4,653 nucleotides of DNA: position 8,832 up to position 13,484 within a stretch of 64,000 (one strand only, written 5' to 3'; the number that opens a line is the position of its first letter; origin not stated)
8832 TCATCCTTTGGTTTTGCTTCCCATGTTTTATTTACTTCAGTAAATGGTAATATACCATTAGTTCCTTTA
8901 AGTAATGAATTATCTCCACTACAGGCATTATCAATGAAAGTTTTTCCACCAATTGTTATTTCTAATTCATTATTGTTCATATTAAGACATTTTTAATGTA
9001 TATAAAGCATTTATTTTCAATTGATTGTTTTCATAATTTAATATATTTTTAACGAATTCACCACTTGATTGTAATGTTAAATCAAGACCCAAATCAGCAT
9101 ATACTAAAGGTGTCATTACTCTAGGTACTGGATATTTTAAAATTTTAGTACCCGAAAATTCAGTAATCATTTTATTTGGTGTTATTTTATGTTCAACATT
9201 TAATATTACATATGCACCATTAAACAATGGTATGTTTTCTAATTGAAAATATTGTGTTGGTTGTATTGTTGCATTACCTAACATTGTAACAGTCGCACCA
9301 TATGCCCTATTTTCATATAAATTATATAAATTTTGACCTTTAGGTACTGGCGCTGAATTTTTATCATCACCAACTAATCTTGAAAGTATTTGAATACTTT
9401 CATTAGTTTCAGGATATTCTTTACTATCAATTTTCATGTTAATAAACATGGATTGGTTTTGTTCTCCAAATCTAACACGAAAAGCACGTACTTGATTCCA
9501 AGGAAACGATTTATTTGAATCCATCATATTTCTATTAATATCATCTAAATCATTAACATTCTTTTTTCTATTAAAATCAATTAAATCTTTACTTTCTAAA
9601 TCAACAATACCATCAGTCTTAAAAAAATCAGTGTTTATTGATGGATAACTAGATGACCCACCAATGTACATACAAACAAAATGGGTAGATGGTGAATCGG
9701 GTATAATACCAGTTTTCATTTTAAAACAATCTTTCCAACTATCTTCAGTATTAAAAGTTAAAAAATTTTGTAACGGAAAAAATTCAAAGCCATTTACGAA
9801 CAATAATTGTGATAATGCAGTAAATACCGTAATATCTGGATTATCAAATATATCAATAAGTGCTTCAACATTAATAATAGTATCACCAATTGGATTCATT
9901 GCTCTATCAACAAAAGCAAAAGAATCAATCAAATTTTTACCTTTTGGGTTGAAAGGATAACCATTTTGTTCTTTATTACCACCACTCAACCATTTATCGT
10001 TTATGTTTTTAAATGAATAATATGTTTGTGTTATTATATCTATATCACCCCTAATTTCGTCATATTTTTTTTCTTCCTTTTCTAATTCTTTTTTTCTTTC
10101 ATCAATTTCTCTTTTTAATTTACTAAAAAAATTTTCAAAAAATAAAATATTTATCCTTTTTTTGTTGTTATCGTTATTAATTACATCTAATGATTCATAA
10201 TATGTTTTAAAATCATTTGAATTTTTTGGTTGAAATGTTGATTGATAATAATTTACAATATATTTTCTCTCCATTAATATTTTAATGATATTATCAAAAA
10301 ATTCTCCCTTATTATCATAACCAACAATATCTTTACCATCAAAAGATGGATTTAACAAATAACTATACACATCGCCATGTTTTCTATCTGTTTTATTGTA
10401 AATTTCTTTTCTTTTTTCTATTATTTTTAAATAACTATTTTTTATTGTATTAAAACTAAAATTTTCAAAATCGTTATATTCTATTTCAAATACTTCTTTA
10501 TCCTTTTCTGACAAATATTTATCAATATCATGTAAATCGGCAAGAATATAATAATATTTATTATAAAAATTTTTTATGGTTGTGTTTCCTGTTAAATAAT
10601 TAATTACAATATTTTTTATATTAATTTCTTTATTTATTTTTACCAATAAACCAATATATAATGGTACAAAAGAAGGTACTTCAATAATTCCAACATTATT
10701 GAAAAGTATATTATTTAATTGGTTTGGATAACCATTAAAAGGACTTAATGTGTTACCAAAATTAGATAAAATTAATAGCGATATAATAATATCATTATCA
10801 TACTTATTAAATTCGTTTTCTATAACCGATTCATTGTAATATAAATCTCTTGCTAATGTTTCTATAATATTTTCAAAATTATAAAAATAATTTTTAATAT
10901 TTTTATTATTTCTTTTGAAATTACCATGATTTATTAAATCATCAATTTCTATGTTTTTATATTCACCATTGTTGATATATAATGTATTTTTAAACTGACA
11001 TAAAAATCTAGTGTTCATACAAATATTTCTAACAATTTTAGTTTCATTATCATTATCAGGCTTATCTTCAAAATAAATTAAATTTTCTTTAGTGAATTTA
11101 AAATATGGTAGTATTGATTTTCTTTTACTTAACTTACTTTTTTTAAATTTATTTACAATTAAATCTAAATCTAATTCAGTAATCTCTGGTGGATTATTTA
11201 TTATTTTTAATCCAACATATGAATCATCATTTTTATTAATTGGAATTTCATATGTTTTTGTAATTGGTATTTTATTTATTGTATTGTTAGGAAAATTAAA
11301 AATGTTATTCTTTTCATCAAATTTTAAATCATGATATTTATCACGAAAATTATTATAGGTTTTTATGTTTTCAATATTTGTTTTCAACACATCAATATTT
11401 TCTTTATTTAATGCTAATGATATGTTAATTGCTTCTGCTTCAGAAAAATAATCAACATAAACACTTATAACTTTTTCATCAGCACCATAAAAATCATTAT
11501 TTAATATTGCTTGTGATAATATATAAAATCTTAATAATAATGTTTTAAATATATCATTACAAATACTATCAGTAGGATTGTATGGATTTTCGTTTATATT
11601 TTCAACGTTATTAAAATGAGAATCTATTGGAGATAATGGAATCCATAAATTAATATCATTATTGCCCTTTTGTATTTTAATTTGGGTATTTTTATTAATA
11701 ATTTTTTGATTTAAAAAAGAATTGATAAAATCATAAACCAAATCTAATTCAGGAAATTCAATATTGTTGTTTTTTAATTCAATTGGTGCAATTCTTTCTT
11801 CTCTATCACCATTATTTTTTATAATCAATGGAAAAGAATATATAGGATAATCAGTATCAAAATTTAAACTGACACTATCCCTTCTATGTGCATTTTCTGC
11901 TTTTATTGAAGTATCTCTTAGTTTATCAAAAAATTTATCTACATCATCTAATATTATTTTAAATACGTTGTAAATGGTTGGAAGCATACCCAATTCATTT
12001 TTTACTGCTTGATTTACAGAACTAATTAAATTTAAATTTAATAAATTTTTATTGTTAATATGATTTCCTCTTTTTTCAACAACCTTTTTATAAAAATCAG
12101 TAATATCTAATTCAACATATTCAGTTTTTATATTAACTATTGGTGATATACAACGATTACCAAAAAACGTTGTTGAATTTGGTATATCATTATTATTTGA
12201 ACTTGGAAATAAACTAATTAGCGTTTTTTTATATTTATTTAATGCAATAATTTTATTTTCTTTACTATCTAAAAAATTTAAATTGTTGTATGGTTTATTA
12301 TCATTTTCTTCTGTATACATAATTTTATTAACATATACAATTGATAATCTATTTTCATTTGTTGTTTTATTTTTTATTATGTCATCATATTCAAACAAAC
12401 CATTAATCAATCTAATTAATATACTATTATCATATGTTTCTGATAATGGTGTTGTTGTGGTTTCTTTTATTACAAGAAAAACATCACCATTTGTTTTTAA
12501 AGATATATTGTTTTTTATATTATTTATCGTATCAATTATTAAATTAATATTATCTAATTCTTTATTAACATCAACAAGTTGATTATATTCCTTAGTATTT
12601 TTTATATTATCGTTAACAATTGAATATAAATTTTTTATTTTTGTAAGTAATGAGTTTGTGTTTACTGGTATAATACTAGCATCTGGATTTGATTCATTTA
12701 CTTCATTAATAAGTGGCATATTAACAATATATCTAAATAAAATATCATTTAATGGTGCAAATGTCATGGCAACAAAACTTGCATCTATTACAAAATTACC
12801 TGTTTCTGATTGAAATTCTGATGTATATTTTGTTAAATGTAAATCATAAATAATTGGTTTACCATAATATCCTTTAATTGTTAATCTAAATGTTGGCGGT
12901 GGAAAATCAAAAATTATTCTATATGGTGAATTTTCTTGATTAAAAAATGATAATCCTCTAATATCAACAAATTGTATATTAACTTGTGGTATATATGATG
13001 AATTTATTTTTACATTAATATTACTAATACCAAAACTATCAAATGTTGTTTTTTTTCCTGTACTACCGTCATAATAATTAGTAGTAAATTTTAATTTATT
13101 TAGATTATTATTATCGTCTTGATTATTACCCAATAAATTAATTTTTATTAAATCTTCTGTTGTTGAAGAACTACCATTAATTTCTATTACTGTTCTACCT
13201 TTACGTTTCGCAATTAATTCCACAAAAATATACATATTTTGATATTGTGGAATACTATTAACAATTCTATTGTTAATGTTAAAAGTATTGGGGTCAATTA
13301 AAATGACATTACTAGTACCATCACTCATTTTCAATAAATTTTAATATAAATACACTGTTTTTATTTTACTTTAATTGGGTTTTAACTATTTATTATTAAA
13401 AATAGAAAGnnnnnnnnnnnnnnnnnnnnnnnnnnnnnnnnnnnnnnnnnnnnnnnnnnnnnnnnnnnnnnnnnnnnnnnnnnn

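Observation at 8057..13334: A 1450-aa protein plus SLT transglycosylase gene pair inserted, on the opposite strand, inside the conserved portal-to-prohead-protease head module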

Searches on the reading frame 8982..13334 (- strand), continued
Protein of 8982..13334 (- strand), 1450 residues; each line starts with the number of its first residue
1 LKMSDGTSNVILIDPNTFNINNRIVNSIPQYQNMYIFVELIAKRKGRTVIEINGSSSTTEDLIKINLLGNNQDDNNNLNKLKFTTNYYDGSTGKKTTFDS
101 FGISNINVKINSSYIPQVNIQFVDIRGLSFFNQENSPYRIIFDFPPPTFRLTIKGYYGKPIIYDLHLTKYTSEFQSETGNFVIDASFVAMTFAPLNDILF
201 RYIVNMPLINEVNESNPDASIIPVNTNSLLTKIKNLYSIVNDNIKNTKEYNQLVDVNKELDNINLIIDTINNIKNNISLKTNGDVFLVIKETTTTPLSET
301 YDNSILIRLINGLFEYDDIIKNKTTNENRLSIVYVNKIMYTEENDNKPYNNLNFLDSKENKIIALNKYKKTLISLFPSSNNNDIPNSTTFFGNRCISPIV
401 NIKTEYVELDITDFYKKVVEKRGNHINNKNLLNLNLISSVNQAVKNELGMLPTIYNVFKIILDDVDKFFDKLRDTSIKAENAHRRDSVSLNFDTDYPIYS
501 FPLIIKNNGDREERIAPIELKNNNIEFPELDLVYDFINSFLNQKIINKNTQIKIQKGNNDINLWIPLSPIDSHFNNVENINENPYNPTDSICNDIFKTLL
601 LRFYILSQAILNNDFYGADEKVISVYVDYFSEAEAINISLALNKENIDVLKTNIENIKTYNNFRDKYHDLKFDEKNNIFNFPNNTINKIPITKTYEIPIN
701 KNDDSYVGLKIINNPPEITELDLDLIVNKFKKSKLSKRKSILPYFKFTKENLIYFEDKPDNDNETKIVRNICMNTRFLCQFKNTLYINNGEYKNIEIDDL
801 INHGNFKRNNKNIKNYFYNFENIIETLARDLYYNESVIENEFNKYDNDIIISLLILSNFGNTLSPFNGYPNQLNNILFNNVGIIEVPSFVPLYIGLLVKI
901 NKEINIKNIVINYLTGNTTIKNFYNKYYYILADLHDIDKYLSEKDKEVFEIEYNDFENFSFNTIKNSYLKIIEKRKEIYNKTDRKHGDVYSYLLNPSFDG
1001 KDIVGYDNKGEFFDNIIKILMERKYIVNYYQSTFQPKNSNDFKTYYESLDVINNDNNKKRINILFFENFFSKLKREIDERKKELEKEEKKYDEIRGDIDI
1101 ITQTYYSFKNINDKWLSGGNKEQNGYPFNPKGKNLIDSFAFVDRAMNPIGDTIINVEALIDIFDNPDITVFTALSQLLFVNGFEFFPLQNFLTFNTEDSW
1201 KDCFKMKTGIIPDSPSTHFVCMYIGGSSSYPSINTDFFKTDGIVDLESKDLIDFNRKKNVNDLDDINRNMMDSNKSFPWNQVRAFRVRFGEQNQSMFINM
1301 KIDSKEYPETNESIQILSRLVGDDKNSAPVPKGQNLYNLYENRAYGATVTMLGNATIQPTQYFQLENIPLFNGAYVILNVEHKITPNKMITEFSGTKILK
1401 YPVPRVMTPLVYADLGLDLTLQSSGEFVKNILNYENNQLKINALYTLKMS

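Call 81: find_encoding_contigs(protein=P0065, flank=8000, max_places=1)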
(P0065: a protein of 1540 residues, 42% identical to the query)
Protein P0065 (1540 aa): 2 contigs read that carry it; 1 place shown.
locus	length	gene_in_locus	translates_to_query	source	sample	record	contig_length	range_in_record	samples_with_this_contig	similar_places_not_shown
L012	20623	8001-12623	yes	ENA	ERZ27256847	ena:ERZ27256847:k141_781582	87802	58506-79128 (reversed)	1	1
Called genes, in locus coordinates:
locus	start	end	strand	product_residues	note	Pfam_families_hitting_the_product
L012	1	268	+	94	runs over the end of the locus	-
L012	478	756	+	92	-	-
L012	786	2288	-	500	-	PF01541:GIY-YIG (weak)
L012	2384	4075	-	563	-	PF07068:Gp23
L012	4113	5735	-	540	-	-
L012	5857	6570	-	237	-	PF03420:Peptidase_S77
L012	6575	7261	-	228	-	PF01541:GIY-YIG (weak)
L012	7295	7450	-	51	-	-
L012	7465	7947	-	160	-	-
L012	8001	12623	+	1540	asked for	-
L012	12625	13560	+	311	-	-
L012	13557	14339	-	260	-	-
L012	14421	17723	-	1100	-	PF07230:Portal_T4, PF14890:Intein_splicing, PF07230:Portal_T4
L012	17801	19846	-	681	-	PF03237:Terminase_6N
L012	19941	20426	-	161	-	-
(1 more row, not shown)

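Call 98: find_encoding_contigs(protein=P0011, flank=6000, max_places=1)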
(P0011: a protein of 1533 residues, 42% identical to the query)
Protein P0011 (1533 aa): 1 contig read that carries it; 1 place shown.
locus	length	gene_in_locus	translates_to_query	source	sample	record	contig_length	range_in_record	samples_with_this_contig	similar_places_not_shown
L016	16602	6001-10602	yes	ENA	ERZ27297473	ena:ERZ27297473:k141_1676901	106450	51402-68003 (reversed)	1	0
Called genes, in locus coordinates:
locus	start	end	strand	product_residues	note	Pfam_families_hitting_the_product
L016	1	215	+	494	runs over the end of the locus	PF00580:UvrD-helicase, PF04851:ResIII (weak), PF13245:AAA_19, PF01443:Viral_helicase1 (faint), PF13361:UvrD_C, PF13538:UvrD_C_2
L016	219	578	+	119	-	PF10686:YAcAr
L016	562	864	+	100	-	-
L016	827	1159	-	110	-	-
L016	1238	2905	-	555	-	PF07068:Gp23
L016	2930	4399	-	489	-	-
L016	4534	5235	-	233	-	PF03420:Peptidase_S77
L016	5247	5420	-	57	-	-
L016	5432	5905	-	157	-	-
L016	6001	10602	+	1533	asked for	-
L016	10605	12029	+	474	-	PF08291:Peptidase_M15_3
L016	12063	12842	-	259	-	-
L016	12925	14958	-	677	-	PF07230:Portal_T4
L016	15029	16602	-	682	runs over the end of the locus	PF03237:Terminase_6N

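Call 99: find_encoding_contigs(protein=P0113, flank=6000, max_places=1)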
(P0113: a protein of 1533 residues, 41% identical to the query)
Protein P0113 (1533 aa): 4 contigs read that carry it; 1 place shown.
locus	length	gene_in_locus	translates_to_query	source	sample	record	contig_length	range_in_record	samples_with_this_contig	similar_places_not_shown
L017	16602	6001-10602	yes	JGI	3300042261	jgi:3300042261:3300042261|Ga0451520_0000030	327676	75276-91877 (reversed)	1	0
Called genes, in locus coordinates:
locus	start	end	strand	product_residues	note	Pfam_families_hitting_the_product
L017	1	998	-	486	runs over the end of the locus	PF25680:Mom, PF01541:GIY-YIG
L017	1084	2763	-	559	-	PF07068:Gp23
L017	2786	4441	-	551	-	-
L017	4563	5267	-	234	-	PF03420:Peptidase_S77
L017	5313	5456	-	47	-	-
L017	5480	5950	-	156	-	-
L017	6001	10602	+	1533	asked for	-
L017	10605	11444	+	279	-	-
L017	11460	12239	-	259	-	-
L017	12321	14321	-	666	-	-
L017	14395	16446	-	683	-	PF03237:Terminase_6N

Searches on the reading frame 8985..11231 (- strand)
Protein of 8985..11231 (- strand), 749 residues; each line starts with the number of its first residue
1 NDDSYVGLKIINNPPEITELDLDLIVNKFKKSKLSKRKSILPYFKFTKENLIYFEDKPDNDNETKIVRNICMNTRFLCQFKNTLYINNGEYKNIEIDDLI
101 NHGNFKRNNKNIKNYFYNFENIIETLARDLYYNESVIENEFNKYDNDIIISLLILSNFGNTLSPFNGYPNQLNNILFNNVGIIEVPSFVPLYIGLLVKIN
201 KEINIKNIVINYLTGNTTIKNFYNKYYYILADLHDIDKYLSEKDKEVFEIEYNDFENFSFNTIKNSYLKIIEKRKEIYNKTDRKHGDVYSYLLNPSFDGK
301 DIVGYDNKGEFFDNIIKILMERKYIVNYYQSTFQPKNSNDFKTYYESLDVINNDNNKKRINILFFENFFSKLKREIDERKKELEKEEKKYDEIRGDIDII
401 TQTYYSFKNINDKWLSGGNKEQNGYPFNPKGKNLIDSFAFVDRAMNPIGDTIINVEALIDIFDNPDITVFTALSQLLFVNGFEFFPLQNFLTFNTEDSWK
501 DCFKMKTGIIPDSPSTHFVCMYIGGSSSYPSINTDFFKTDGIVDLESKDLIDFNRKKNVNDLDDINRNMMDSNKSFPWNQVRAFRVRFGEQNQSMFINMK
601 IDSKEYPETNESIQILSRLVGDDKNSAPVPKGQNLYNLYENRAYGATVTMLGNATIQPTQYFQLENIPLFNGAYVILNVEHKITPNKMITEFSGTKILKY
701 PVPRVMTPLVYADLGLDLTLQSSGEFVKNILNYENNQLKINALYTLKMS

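Call 44: predict_structure(alignment_id=A4)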
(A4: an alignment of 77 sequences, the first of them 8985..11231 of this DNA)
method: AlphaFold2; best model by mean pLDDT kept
length: 749 residues; sequences in the alignment: 77
mean_pLDDT: 63.6   pTM: 0.55
mean pLDDT of the five models: 63.6, 63.3, 62.6, 61.4, 59.9
residues with pLDDT >= 90: 170; 70-90: 158; 50-70: 104; < 50: 317
segments of 3 or more residues with pLDDT < 50: 87-90, 398-455, 467-470, 480-495, 499-562, 576-583, 585-673, 677-681, 685-688, 695-749
pLDDT, mean of each block of 10 residues (from residue 1): 82 85 62 56 76 88 88 92 55 74 72 77 94 89 85 95 90 87 96 98 94 76 84 93 95 97 96 88 82 90 82 97 93 76 72 86 85 86 83 57 40 37 37 32 28 47 52 52 40 45 39 40 34 34 45 41 52 50 43 34 35 41 40 37 32 34 44 47 49 47 35 34 40 41 35
secondary structure, 60 per line:
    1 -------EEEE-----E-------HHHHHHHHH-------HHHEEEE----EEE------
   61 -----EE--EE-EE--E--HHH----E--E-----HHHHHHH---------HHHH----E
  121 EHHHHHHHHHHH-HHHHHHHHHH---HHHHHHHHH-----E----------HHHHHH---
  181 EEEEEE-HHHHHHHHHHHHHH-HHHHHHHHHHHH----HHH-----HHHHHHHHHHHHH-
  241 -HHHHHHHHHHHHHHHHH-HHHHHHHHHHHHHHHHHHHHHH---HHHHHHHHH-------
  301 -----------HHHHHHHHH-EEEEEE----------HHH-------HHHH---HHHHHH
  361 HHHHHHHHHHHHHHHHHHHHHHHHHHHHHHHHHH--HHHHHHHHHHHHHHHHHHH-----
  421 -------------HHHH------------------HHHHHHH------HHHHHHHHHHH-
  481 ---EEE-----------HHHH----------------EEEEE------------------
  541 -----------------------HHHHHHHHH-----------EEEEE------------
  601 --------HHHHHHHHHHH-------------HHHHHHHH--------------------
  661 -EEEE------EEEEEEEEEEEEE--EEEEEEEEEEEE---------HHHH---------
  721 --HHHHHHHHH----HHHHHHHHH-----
elements in order (helices of 4 or more, strands of 3 or more residues): E8-11 H25-33 E44-47 E52-54 H96-102 H112-115 H122-132 H134-143 H147-155 H172-177 E181-186 H188-201 H203-214 H227-239 H242-258 H260-281 H285-293 H312-320 E322-327 H348-351 H355-394 H397-415 H434-437 H456-462 H469-479 E484-486 H498-501 E518-522 H564-572 E584-588 H609-619 H633-640 E662-665 E672-684 E687-698 H708-711 H723-731 H736-744
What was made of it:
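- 9117..10061 (-): C-terminal conserved domain (about aa 1090-1404), ending in the YPVPRV motif. It gives weak gpD-type hub signals. AF2 confidence here is below 50 (call 44).
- On gp27/gpD-type baseplate hub, for the 1448-aa protein: The C-terminal conserved domain was modelled with pLDDT below 50 (call 44).
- AlphaFold could not model the most conserved C-terminal domain (pLDDT below 50, call 44).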
